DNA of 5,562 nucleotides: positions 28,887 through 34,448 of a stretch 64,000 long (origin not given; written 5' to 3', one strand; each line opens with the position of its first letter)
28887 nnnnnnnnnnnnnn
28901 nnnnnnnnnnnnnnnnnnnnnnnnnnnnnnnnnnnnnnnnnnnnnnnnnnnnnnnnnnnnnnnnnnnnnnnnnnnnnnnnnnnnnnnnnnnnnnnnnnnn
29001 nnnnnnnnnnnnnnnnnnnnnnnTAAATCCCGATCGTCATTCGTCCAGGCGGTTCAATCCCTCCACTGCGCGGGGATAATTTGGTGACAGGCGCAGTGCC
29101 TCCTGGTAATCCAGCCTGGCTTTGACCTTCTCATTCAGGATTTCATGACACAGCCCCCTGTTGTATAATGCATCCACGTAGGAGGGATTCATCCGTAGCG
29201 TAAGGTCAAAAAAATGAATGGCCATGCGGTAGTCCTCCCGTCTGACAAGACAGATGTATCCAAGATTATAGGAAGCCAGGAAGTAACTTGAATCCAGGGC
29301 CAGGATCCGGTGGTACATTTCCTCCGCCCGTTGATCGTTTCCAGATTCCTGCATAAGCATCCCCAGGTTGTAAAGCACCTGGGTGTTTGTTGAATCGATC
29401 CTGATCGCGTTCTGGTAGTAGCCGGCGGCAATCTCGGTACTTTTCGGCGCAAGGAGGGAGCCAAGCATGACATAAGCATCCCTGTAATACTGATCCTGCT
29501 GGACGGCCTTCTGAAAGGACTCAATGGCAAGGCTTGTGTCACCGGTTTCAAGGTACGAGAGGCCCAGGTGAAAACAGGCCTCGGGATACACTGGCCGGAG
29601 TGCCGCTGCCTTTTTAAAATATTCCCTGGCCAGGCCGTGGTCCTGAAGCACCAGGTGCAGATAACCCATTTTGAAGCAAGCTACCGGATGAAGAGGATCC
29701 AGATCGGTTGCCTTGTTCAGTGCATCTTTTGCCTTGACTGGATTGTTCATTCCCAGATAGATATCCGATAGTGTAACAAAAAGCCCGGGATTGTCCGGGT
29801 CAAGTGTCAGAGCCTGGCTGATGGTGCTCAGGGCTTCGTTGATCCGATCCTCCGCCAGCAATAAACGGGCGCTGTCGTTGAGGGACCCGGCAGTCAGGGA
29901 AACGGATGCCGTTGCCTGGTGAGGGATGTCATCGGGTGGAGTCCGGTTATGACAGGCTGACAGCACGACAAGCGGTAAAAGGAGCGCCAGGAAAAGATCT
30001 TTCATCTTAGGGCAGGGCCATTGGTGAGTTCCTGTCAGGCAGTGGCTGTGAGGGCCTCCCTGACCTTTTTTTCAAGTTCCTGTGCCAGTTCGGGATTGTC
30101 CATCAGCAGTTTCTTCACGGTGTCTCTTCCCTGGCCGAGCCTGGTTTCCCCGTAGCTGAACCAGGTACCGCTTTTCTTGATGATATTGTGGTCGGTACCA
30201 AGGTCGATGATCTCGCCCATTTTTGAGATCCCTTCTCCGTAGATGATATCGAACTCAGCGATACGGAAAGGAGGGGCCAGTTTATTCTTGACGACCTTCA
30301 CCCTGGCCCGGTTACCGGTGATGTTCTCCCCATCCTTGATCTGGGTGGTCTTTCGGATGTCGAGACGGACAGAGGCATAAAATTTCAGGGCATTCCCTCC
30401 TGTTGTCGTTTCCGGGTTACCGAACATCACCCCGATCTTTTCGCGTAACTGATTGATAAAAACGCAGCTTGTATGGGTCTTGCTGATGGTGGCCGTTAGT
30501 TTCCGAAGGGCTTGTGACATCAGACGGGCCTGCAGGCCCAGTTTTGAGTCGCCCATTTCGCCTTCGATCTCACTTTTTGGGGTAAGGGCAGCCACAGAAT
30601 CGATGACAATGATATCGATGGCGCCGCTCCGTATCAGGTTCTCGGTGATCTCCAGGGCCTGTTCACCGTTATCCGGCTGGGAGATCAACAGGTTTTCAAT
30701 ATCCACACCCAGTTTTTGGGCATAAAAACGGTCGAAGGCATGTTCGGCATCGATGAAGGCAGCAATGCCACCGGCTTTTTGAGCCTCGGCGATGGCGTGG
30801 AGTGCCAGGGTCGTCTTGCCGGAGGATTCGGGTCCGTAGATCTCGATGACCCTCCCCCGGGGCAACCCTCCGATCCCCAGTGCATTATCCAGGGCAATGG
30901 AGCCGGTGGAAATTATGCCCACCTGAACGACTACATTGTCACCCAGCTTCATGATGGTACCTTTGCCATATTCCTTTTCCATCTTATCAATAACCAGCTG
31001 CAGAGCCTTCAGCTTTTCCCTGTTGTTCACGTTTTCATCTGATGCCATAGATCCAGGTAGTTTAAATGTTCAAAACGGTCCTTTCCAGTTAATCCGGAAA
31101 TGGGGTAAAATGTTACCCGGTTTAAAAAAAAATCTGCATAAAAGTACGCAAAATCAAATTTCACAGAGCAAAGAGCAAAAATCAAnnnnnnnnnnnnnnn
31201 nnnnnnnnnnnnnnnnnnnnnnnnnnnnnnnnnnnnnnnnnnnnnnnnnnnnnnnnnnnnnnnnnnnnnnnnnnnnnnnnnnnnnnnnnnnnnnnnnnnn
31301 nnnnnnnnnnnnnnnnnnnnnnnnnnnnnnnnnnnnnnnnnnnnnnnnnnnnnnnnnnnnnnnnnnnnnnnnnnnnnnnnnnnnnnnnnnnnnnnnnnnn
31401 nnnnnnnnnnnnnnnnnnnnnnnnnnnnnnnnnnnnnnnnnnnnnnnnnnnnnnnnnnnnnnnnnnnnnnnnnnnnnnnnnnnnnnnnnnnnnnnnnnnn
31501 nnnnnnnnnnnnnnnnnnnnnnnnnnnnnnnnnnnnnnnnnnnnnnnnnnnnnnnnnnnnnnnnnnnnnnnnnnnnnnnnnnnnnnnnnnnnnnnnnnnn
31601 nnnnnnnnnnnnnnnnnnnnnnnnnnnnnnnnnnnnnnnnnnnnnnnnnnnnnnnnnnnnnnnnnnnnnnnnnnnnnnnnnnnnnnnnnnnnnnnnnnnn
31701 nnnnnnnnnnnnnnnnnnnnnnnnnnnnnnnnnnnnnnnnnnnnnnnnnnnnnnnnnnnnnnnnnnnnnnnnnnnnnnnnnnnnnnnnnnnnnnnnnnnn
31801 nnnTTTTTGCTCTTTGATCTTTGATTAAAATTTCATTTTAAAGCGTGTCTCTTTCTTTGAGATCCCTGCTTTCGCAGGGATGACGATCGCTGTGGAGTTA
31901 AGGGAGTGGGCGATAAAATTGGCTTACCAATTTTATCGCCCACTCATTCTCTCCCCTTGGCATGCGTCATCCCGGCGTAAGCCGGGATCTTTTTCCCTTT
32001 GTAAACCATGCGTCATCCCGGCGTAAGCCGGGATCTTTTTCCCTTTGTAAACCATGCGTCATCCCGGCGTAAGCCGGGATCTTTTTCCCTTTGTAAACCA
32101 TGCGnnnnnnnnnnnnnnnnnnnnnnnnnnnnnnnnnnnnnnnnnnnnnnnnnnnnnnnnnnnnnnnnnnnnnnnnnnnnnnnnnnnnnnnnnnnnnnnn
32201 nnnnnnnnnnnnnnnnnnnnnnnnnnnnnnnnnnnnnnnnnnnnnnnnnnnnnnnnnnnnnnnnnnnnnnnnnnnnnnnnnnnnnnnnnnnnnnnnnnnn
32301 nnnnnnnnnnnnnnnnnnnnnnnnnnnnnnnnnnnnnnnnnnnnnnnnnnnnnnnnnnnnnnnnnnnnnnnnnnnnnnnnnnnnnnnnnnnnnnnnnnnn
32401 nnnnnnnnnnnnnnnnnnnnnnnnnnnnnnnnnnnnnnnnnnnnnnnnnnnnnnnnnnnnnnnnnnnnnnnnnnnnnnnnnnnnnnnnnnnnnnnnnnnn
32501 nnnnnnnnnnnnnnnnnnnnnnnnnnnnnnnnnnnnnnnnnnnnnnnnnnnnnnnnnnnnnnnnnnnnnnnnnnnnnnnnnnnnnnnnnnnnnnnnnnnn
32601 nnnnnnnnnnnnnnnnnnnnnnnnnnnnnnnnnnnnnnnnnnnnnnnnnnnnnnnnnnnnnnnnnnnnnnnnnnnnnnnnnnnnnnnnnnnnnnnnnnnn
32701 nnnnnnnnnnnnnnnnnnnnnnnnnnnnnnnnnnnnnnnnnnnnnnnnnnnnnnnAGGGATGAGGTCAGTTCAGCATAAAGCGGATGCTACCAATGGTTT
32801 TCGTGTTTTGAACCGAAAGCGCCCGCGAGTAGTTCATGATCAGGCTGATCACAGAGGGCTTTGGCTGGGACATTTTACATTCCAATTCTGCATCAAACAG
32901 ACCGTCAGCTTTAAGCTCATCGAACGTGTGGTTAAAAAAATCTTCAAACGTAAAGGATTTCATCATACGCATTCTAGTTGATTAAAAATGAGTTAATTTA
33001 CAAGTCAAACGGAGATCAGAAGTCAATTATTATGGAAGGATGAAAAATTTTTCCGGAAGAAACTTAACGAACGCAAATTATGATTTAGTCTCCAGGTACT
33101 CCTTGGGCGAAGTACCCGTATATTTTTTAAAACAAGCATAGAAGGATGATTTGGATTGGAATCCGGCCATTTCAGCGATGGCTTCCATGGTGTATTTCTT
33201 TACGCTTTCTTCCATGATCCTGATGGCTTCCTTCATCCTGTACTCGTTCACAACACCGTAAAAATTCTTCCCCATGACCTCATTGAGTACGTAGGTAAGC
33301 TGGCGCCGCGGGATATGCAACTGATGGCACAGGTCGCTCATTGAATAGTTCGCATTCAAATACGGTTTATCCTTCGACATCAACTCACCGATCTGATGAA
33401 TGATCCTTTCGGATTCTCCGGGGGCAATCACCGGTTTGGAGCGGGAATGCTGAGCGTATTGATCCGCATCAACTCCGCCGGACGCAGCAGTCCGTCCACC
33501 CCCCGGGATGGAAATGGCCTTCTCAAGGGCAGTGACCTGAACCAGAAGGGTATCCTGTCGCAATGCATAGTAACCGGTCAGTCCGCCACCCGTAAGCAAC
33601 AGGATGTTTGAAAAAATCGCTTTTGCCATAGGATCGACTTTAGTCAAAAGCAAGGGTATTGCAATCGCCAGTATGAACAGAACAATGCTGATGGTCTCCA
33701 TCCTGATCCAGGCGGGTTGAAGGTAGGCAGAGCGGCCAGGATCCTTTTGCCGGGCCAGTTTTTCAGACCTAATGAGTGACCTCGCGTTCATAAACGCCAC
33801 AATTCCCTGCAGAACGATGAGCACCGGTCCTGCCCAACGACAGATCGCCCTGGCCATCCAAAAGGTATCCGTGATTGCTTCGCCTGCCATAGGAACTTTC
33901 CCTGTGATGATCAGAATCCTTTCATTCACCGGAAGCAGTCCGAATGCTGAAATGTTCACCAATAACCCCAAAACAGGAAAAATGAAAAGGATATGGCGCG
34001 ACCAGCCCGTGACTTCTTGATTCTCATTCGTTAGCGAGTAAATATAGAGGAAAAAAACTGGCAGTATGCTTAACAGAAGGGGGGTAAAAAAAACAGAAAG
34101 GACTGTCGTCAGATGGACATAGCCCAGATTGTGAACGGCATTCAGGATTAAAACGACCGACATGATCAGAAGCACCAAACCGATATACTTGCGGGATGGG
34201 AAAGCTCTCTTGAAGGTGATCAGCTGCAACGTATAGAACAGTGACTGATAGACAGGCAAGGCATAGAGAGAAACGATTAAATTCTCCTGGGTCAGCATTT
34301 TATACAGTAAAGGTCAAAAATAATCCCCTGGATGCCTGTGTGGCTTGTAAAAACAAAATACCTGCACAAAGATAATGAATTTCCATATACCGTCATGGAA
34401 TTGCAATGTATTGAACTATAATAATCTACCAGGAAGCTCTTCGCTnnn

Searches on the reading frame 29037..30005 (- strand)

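Call 21: search_protein_families(library=pfam, proteins=[window:29037-30005:-])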
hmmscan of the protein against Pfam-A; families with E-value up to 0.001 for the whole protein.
window:29037-30005:- (322 aa): 17 families
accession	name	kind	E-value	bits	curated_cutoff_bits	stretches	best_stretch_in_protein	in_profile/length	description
PF07719.23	TPR_2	-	1.5e-37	125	27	2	278-310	2-34/34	Tetratricopeptide repeat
PF00515.34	TPR_1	-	9.1e-34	114.4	27.8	2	277-310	1-34/34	Tetratricopeptide repeat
PF13181.12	TPR_8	-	1.5e-28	97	25.7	1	142-171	2-31/34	Tetratricopeptide repeat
PF13414.12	TPR_11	-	1.5e-26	92.2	26.8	0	148-184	1-37/42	TPR repeat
PF13432.12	TPR_16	-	1.3e-24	86.7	32.7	2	112-173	2-63/65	Tetratricopeptide repeat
PF13431.12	TPR_17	-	4.3e-23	80.1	24.4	1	196-229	1-34/34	Tetratricopeptide repeat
PF14559.12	TPR_19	-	2.1e-22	79.7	25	1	49-106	1-58/68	Tetratricopeptide repeat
PF13428.12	TPR_14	-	9.9e-20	69.5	23.5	0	142-183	2-43/44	Tetratricopeptide repeat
PF13424.12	TPR_12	-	6.3e-16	58.8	30.1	0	210-272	5-74/77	Tetratricopeptide repeat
PF13371.12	TPR_9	-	1.4e-15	57.5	35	1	252-313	4-65/73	Tetratricopeptide repeat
PF13174.12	TPR_6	-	7.5e-14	51.8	26.3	0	145-170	4-29/33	Tetratricopeptide repeat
PF23914.1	TPR_CcmH_CycH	-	2e-12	47.7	42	1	62-169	39-149/158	Cytochrome c-type biogenesis protein H TPR domain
PF13176.12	TPR_7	-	1e-08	35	27.9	0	211-238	2-29/36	Tetratricopeptide repeat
PF08238.18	Sel1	-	3.1e-08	34.3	30.7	0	107-136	1-34/36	Sel1 repeat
PF25063.1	ARM_TT21_C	-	6.1e-07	29.9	35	0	143-235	97-191/209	Tetratricopeptide repeat protein 21 C-terminal ARM domain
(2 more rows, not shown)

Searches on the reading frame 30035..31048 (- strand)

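Call 21: search_protein_families(library=pfam, proteins=[window:30035-31048:-])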
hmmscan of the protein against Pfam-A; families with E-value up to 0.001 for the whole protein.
window:30035-31048:- (337 aa): 8 families
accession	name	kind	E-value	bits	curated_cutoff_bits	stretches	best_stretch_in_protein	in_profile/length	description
PF00154.27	RecA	-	6.4e-140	465.5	27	1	14-275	1-262/262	recA bacterial DNA recombination protein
PF21096.2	RecA_C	-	1.9e-26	92.4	27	1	278-333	1-56/57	RecA C-terminal domain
PF08423.17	Rad51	-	1.1e-09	38.4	22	1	45-234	7-212/244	Rad51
PF06745.19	ATPase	-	2.9e-08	33.8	26.6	1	47-122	2-79/231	KaiC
PF13479.12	AAA_24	-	2.2e-05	24.8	27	1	66-156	3-77/195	AAA domain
PF01637.24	ATPase_2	-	6e-05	23.4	33.2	1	66-113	21-68/225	ATPase domain predominantly from Archaea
PF13191.12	AAA_16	-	9.6e-05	23.4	32.6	1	53-198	12-138/167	AAA ATPase domain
PF13481.12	AAA_25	-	0.00013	22.1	27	0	60-156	28-156/195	AAA domain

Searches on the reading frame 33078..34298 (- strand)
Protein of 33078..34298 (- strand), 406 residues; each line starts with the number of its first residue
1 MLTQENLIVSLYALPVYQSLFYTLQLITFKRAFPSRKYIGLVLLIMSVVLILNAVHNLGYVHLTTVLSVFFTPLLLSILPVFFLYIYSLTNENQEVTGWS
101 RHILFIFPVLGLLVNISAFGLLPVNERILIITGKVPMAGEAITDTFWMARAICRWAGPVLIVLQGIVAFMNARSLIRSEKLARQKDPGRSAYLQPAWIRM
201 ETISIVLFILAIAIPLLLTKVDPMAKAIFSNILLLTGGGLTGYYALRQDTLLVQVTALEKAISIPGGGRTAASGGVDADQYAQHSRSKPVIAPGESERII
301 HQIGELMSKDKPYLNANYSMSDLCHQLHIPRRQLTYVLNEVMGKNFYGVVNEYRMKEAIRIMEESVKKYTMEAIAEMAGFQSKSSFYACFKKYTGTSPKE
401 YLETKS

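Call 98: search_protein_families(library=pfam, proteins=[window:33078-34298:-], max_evalue=0.00001)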
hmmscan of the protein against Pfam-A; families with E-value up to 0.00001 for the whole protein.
window:33078-34298:- (406 aa): 2 families
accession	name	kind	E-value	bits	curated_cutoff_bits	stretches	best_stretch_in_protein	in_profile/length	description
PF12833.13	HTH_18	-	7.4e-18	65.1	33.6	1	323-403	1-79/80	Helix-turn-helix domain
PF00165.29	HTH_AraC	-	5.4e-11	42.8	26.6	1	368-402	8-41/42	Bacterial regulatory helix-turn-helix proteins, AraC family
